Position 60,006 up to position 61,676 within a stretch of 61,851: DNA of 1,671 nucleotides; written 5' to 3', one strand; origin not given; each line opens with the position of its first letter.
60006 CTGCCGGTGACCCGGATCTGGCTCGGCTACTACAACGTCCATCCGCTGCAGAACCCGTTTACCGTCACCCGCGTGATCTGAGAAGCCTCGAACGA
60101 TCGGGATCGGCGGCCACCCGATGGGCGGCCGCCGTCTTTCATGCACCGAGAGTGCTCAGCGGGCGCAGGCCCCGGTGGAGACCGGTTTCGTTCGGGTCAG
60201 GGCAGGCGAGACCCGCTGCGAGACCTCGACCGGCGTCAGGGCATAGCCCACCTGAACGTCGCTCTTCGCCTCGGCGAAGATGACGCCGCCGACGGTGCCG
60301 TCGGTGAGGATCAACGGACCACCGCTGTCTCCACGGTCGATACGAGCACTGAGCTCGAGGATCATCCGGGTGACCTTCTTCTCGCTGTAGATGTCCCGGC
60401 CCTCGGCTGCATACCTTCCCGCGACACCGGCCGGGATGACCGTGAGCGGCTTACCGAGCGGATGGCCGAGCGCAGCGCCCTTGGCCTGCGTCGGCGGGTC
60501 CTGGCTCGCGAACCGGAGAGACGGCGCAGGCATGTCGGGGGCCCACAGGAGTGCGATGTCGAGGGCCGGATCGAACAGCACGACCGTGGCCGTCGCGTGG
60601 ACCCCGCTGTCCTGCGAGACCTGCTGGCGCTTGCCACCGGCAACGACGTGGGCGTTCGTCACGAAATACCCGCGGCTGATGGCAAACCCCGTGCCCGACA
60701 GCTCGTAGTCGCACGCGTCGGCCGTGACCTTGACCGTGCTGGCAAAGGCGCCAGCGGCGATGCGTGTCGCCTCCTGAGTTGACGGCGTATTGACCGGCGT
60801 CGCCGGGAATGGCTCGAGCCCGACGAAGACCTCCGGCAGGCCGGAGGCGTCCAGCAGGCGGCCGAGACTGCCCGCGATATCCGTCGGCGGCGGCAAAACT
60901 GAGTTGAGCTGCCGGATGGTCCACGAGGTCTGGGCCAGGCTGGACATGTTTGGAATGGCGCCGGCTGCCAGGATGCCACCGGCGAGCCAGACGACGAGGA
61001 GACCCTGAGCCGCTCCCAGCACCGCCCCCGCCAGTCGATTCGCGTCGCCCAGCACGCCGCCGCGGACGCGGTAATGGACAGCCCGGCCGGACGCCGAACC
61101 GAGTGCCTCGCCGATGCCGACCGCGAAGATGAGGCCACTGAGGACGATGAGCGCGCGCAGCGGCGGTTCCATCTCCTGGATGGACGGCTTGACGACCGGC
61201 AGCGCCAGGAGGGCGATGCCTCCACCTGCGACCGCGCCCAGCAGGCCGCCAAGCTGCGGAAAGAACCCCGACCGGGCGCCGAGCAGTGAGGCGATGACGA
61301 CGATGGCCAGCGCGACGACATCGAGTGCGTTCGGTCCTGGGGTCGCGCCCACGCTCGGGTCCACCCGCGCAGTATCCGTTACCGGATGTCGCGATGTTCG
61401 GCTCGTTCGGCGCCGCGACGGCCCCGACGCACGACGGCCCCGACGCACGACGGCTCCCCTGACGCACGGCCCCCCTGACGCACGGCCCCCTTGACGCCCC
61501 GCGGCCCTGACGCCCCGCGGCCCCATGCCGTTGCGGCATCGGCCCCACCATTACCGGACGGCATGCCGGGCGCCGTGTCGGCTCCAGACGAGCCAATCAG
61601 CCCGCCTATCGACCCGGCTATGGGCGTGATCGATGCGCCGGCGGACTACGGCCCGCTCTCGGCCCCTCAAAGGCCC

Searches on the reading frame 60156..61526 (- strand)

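Call 76: search_protein_families(library=pfam, proteins=[window:60156-61526:-], max_evalue=0.01)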
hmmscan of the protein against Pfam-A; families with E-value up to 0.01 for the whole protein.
window:60156-61526:- (456 aa): 3 families
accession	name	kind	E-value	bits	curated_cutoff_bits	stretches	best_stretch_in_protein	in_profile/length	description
PF13365.12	Trypsin_2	-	1.5e-19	71.6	27.6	1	278-415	1-144/144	Trypsin-like peptidase domain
PF02674.22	Colicin_V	-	4.8e-17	62.7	29.3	1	68-210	1-142/144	Colicin V production protein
PF00089.32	Trypsin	-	2.2e-08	34.7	20.6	1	275-422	24-202/220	Trypsin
